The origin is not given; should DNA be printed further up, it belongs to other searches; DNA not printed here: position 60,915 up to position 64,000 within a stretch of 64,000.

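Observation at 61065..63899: UvrD-like helicase with C-terminal SIR2-like domain: candidate anti-phage defence gene in a low-GC island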

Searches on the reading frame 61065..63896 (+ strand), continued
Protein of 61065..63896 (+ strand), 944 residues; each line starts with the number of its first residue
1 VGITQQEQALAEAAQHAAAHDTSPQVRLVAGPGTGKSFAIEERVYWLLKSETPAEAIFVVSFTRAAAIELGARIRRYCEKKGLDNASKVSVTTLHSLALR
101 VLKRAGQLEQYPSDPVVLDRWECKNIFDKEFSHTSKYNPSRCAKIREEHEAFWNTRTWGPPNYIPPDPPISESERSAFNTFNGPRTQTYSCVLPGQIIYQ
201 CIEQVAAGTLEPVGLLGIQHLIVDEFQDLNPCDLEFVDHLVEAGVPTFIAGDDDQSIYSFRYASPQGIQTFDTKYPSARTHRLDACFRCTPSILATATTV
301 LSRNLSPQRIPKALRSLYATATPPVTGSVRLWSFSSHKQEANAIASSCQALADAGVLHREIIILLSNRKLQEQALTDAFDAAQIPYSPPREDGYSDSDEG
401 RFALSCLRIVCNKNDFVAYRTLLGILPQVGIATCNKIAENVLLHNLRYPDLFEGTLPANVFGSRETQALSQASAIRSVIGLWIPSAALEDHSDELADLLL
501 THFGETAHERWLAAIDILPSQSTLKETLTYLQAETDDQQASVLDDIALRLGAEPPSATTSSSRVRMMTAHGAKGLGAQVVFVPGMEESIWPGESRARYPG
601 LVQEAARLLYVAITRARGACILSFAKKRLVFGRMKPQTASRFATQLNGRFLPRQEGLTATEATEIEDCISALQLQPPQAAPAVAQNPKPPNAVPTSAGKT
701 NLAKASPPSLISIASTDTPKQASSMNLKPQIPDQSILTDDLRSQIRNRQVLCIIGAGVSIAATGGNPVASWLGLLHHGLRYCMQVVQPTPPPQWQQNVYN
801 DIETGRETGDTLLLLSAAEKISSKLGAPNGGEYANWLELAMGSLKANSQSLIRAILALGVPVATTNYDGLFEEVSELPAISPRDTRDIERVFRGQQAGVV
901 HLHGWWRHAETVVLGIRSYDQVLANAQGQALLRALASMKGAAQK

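Call 70: search_protein_families(library=padloc, proteins=[P0330, P0334, P0345, P0353, P0366, P0249, P0047, L005:11203-14109:+], max_evalue=0.001)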
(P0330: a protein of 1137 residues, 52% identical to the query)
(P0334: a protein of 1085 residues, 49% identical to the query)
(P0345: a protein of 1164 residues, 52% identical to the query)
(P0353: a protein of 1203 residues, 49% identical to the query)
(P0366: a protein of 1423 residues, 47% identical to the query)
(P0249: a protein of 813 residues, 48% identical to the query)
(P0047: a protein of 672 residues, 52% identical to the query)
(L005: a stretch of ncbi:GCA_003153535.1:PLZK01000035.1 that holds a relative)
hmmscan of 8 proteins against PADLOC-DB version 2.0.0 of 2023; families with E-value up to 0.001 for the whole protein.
P0330 (1137 aa): 4 families
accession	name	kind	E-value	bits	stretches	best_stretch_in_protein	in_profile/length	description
PDLC00407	ThsA1|ThsA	-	2.7e-10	37.5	1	170-303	95-231/478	STALD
PDLC03856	LmuA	-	4.8e-10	37.2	1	182-318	120-251/433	-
PDLC01169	TPR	-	2.4e-06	25.1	1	750-871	109-225/252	TPR repeats containing protein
PDLC04166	Dsr1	-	2.6e-06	23.5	1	163-277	107-217/1227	-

P0334 (1085 aa): 7 families
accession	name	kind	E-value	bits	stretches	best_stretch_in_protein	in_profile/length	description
PDLC01169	TPR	-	9.5e-17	59.2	2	828-942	109-222/252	TPR repeats containing protein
PDLC03856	LmuA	-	1.5e-10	38.8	1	5-249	5-242/433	-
PDLC04166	Dsr1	-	4.5e-09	32.6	1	6-209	14-207/1227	-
PDLC00407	ThsA1|ThsA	-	5.5e-09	33.2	1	109-253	93-237/478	STALD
PDLC00409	ThsA1|ThsA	-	6.7e-07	26.9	1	109-222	94-207/242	STALD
PDLC04968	PDC-S25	-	0.00052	17.2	0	113-183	132-201/517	-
PDLC05012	PDC-S39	-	0.00071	16.4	0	828-889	219-280/615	-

P0345 (1164 aa): 23 families
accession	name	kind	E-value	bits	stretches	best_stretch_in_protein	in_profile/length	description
PDLC01169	TPR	-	1.7e-15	55.1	2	706-799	105-198/252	TPR repeats containing protein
PDLC00269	PtuA1|PtuA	-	1.6e-14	52.1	1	1020-1162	6-156/446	AAA ATPase domain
PDLC00304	PtuA1|PtuA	-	1.5e-12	45.4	1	1015-1066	10-62/444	AAA ATPase domain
PDLC00295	PtuA1|PtuA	-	3e-08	31.2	1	1018-1098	4-87/451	AAA ATPase domain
PDLC00407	ThsA1|ThsA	-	3.8e-08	30.4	1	126-243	108-227/478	STALD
PDLC00292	PtuA1|PtuA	-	3.8e-08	30.2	1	1020-1097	312-389/726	AAA ATPase domain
PDLC02668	DndD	-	2.2e-07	28.2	1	1020-1071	6-58/659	DndD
PDLC00301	PtuA1|PtuA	-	3.4e-07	27.6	1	1038-1094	30-84/429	AAA ATPase domain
PDLC02335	AbiLi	-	2.9e-06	24.6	1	1020-1065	53-98/326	AbiLi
PDLC02756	PbeC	-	3.7e-06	24.2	1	1018-1069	4-57/643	PbeC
PDLC04140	mad8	-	3.8e-06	24.6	0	1043-1071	27-57/314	mads_8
PDLC02663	DndD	-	8.6e-06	22.8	1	1018-1075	4-65/675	DndD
PDLC03856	LmuA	-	1.1e-05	22.8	1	117-208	110-203/433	-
PDLC04135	mad3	-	2.2e-05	22.2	1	1043-1098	22-81/374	mads_3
PDLC00288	PtuA1|PtuA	-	2.4e-05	21.1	1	1037-1090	336-389/733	AAA ATPase domain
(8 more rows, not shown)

P0353 (1203 aa): 7 families
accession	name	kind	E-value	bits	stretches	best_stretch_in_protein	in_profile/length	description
PDLC01169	TPR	-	1.9e-44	150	5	1030-1146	108-223/252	TPR repeats containing protein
PDLC03856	LmuA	-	3e-11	41.1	1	4-264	4-254/433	-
PDLC00407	ThsA1|ThsA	-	1.4e-08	31.8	1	3-250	8-235/478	STALD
PDLC04166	Dsr1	-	1.6e-08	30.8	1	5-208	13-207/1227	-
PDLC05012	PDC-S39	-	8.5e-08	29.3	0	956-1025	224-302/615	-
PDLC00409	ThsA1|ThsA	-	3.6e-05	21.3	1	4-223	10-209/242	STALD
PDLC01078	C3a156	-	5e-05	21.1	0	801-845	96-139/268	oxidoreductase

P0366 (1423 aa): 4 families
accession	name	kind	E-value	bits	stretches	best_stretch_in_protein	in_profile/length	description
PDLC00407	ThsA1|ThsA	-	1e-14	52.1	1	126-256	108-240/478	STALD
PDLC03856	LmuA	-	8.4e-11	39.7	1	1-251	1-244/433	-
PDLC00409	ThsA1|ThsA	-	1.2e-10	39.2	1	124-242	107-227/242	STALD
PDLC04166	Dsr1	-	3.1e-06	23.2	1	109-210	109-208/1227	-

P0249 (813 aa): 44 families (the best 25 are shown)
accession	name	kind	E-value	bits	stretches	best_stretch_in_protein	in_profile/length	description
PDLC00132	GajB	-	4.5e-43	145.8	3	356-492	216-340/625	UrvD helicase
PDLC00117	GajB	-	1.8e-42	143.7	2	148-524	16-378/604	UrvD helicase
PDLC00114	GajB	-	2.8e-40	136.5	1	149-782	9-625/635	UrvD helicase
PDLC00103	GajB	-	8.6e-39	131.9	2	141-524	10-376/612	UrvD helicase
PDLC03802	RTasHel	-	2.7e-38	130.3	3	148-275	8-117/675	DRT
PDLC00123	GajB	-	9.2e-35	118.2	3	702-782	441-526/540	UrvD helicase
PDLC00121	GajB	-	1.3e-33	114.4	3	358-501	206-339/565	UrvD helicase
PDLC00112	GajB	-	1.6e-26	91.1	2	354-437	209-294/581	UrvD helicase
PDLC00130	GajB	-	3.4e-26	89.7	3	356-444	205-296/589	UrvD helicase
PDLC00107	GajB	-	1.1e-24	85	2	357-518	218-368/587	UrvD helicase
PDLC00144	GajB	-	1.3e-24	84.7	2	148-242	15-108/559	UrvD helicase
PDLC00134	GajB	-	2.5e-24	84.1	1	162-522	31-376/431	UrvD helicase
PDLC00127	GajB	-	8e-23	78.8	2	150-559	11-401/594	UrvD helicase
PDLC00136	GajB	-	9.3e-23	78.9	1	350-439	200-290/570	UrvD helicase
PDLC00116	GajB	-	2e-22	77.6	3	357-520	162-317/557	UrvD helicase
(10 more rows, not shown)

P0047 (672 aa): 38 families (the best 25 are shown)
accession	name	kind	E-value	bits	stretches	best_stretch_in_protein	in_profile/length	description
PDLC00117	GajB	-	1.7e-37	127.2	3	561-652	512-602/604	UrvD helicase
PDLC00132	GajB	-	3.2e-32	109.9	3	563-646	540-623/625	UrvD helicase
PDLC00112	GajB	-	5.3e-30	102.6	2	218-294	212-288/581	UrvD helicase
PDLC00114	GajB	-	1.2e-28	98.1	2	219-642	217-625/635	UrvD helicase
PDLC00121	GajB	-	2.2e-26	90.5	3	216-302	201-284/565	UrvD helicase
PDLC03802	RTasHel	-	3.2e-26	90.4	2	27-116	22-95/675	DRT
PDLC00123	GajB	-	4.1e-26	89.7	3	219-294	178-252/540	UrvD helicase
PDLC00149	GajB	-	8.9e-21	71.9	2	214-300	203-289/577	UrvD helicase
PDLC00130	GajB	-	5.2e-20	69.2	2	216-302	204-291/589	UrvD helicase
PDLC00103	GajB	-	2.9e-19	67.4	2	219-415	213-405/612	UrvD helicase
PDLC00136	GajB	-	4.5e-17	60.1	1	210-292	199-280/570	UrvD helicase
PDLC00129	GajB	-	4e-16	56.7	1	219-289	228-297/594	UrvD helicase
PDLC00127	GajB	-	4e-16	56.6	2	218-290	202-278/594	UrvD helicase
PDLC00122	GajB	-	1.8e-14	51.5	1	220-291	165-237/502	UrvD helicase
PDLC00119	GajB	-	2e-13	48.1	1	220-271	221-272/565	UrvD helicase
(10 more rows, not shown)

L005:11203-14109:+ (969 aa): 1 family
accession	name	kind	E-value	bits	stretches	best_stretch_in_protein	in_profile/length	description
PDLC04166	Dsr1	-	1.3e-36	123.8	1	158-961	478-1214/1227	-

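Call 72: search_protein_families(library=pfam, proteins=[P0249, P0252, P0289, P0330, P0334, P0353, P0366, P0380], max_evalue=0.001)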
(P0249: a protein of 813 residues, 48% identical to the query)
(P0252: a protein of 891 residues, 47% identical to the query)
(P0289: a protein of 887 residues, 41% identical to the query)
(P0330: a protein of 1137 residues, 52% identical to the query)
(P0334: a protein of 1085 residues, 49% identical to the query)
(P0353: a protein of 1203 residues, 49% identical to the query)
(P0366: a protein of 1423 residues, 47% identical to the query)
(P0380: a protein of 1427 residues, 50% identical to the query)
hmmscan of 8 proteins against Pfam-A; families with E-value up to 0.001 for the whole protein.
P0249 (813 aa): 8 families
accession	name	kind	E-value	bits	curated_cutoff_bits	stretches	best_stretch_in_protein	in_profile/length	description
PF00580.27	UvrD-helicase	-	2.5e-37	129.5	23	1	151-411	4-269/271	UvrD/REP helicase N-terminal domain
PF13361.12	UvrD_C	-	4.1e-19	69.6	25.6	1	648-764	219-348/350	UvrD-like helicase C-terminal domain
PF13245.12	AAA_19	-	9.1e-17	61.9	25.1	1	157-398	8-134/134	AAA domain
PF13676.11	TIR_2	-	8.6e-13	49.3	28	1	4-116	1-115/122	TIR domain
PF13538.12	UvrD_C_2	-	7.4e-07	29.4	27.4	1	703-761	2-51/52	UvrD-like helicase C-terminal domain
PF13401.12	AAA_22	-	6.2e-06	27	27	0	343-388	83-122/130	AAA domain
PF13087.12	AAA_12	-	1.9e-05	24.8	27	0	632-761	83-190/195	AAA domain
PF13604.12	AAA_30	-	0.0003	21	27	0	351-430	85-160/191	AAA domain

P0252 (891 aa): 6 families
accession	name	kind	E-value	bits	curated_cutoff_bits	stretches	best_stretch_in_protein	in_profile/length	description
PF00580.27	UvrD-helicase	-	3.5e-33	115.9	23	1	225-487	4-271/271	UvrD/REP helicase N-terminal domain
PF13361.12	UvrD_C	-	2e-24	87.1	25.6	1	494-838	3-349/350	UvrD-like helicase C-terminal domain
PF13245.12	AAA_19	-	9.2e-16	58.7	25.1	1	231-472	8-134/134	AAA domain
PF13365.12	Trypsin_2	-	2.7e-11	44.8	27.6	1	25-182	1-144/144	Trypsin-like peptidase domain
PF13087.12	AAA_12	-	0.00011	22.3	27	0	750-834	120-190/195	AAA domain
PF13538.12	UvrD_C_2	-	0.00084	19.6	27.4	0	776-834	2-51/52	UvrD-like helicase C-terminal domain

P0289 (887 aa): 7 families
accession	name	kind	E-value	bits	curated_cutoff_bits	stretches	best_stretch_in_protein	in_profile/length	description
PF00580.27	UvrD-helicase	-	8.1e-38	131.1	23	1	201-471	1-270/271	UvrD/REP helicase N-terminal domain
PF13361.12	UvrD_C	-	4e-24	86.1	25.6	1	487-829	7-349/350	UvrD-like helicase C-terminal domain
PF13271.11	DUF4062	-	2.1e-20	73.2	24.7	1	12-85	2-75/82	Domain of unknown function (DUF4062)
PF13245.12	AAA_19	-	1.2e-16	61.6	25.1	1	212-457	10-134/134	AAA domain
PF13087.12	AAA_12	-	5.1e-06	26.6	27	0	743-825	138-190/195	AAA domain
PF13401.12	AAA_22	-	1.5e-05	25.7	27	0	213-268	5-58/130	AAA domain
PF13538.12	UvrD_C_2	-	0.00013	22.1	27.4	0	767-825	2-51/52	UvrD-like helicase C-terminal domain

P0330 (1137 aa): 17 families
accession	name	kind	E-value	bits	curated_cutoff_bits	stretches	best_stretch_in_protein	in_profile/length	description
PF13374.12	TPR_10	-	6.9e-56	185.2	27.5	5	834-874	2-42/42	Tetratricopeptide repeat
PF13424.12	TPR_12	-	8.4e-47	157.7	30.1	4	749-823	2-76/77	Tetratricopeptide repeat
PF24885.1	TPR_NPHP3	-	5.4e-32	111.5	100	2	748-863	97-212/239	Nephrocystin-3 TPR domain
PF07719.23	TPR_2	-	6e-21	73.2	27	1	792-822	1-31/34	Tetratricopeptide repeat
PF00515.34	TPR_1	-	5.9e-17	61.1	27.8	1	792-822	1-31/34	Tetratricopeptide repeat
PF13289.12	SIR2_2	-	2.9e-16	60.3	24.5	1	181-306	4-131/141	SIR2-like domain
PF13431.12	TPR_17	-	4.1e-12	45.8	24.4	0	826-854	5-33/34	Tetratricopeptide repeat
PF13181.12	TPR_8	-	9.2e-12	44.6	25.7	0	792-823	1-32/34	Tetratricopeptide repeat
PF17874.7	TPR_MalT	-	2.3e-11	44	45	1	755-902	45-187/336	MalT-like TPR region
PF25000.1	DUF7779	-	2.6e-11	44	27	1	611-696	5-94/95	Domain of unknown function (DUF7779)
PF13432.12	TPR_16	-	6.7e-10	39.7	32.7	1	797-865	2-62/65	Tetratricopeptide repeat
PF00931.28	NB-ARC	-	2.1e-08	34.2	23.5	1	398-562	20-203/248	NB-ARC domain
PF13428.12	TPR_14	-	7.5e-07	29.7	23.5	0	836-866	3-33/44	Tetratricopeptide repeat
PF13176.12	TPR_7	-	4.6e-06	26.7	27.9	0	795-824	2-31/36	Tetratricopeptide repeat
PF13401.12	AAA_22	-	1.9e-05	25.4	27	1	395-486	4-95/130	AAA domain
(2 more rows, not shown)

P0334 (1085 aa): 7 families
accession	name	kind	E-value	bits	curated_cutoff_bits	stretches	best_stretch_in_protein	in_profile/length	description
PF17874.7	TPR_MalT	-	5.5e-20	72.3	45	2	714-935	7-229/336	MalT-like TPR region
PF13424.12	TPR_12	-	2.4e-17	63.3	30.1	4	755-819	10-76/77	Tetratricopeptide repeat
PF13289.12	SIR2_2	-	2.3e-15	57.4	24.5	1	123-243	2-124/141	SIR2-like domain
PF14938.12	SNAP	-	9e-13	48.8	25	2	693-814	60-181/282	Soluble NSF attachment protein, SNAP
PF07719.23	TPR_2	-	9.2e-07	29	27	0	788-819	1-32/34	Tetratricopeptide repeat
PF13191.12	AAA_16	-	2.4e-05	25.3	32.6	1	301-392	1-93/167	AAA ATPase domain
PF10516.15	SHNi-TPR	-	2.4e-05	24.2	21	0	788-819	1-32/38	SHNi-TPR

P0353 (1203 aa): 14 families
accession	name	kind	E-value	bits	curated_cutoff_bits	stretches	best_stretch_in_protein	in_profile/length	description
PF13424.12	TPR_12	-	2.1e-52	175.6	30.1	6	756-823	8-77/77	Tetratricopeptide repeat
PF14938.12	SNAP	-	4.2e-28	99.1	25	3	963-1057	86-181/282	Soluble NSF attachment protein, SNAP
PF07719.23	TPR_2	-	2.1e-16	59.1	27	0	1111-1141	1-31/34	Tetratricopeptide repeat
PF13289.12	SIR2_2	-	4.9e-15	56.3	24.5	1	123-242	3-124/141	SIR2-like domain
PF10516.15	SHNi-TPR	-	7.4e-15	54.6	21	0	995-1026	5-36/38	SHNi-TPR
PF17874.7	TPR_MalT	-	7.9e-15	55.4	45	2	996-1146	45-196/336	MalT-like TPR region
PF13374.12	TPR_10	-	5.4e-14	52.1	27.5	0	911-944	2-35/42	Tetratricopeptide repeat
PF13414.12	TPR_11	-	2.9e-11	43.3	26.8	0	838-860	1-23/42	TPR repeat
PF13176.12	TPR_7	-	3.2e-10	39.7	27.9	0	996-1026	4-34/36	Tetratricopeptide repeat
PF13432.12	TPR_16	-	1.3e-08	35.6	32.7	0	1082-1141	8-61/65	Tetratricopeptide repeat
PF00515.34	TPR_1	-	2.3e-08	33.9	27.8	0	1111-1140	1-30/34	Tetratricopeptide repeat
PF10602.15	RPN7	-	8.9e-06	25.9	29.6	0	891-1017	16-132/174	26S proteasome subunit RPN7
PF13428.12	TPR_14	-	2e-05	25.3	23.5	0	1112-1142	2-32/44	Tetratricopeptide repeat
PF23914.1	TPR_CcmH_CycH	-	0.00056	20.2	42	0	1077-1108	56-87/158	Cytochrome c-type biogenesis protein H TPR domain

P0366 (1423 aa): 7 families
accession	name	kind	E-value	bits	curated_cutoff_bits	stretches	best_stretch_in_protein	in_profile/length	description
PF13289.12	SIR2_2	-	2.2e-19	70.4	24.5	1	124-249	3-125/141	SIR2-like domain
PF13646.12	HEAT_2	-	3.3e-06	27.7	27.7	0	1356-1409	6-58/88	HEAT repeats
PF05729.18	NACHT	-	1.8e-05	25.1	26.7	1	389-523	2-153/167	NACHT domain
PF24883.2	NPHP3_N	-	4.8e-05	24.1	24.8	0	457-501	120-164/164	Nephrocystin 3, N-terminal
PF13521.12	AAA_28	-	5.2e-05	24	27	1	389-410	1-22/164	AAA domain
PF20720.3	nSTAND3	-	0.00024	21.2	27.2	1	382-419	12-49/155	Novel STAND NTPase 3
PF13191.12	AAA_16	-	0.00092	20.2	32.6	0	390-420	27-63/167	AAA ATPase domain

P0380 (1427 aa): 11 families
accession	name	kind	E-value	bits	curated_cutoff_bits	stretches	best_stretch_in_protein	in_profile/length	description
PF13646.12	HEAT_2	-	1.1e-95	314.5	27.7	9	1302-1382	1-83/88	HEAT repeats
PF03130.22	HEAT_PBS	-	3.1e-50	163.3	20.9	4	1193-1218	2-27/27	PBS lyase HEAT-like repeat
PF02985.28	HEAT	-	2.8e-37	123.6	23.5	0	1333-1358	2-27/31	HEAT repeat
PF13513.12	HEAT_EZ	-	2.3e-21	76.3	27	0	1115-1140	28-53/55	HEAT-like repeat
PF00514.29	Arm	-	2.6e-19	69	20.6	0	1112-1140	9-37/41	Armadillo/beta-catenin-like repeat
PF13289.12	SIR2_2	-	4.8e-14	53.1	24.5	1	126-245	3-124/141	SIR2-like domain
PF05729.18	NACHT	-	2.3e-07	31.3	26.7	1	387-562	1-163/167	NACHT domain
PF13401.12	AAA_22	-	0.00015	22.5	27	1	385-502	4-101/130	AAA domain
PF13191.12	AAA_16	-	0.00024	22.1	32.6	1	387-507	25-156/167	AAA ATPase domain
PF12717.13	Cnd1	-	0.00033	21.2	26.4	0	1302-1327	23-48/162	non-SMC mitotic condensation complex subunit 1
PF25767.1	ARM_TBCD_2nd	-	0.00041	20.3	29.7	0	1177-1204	78-105/245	Tubulin-specific chaperone D-like, ARM repeats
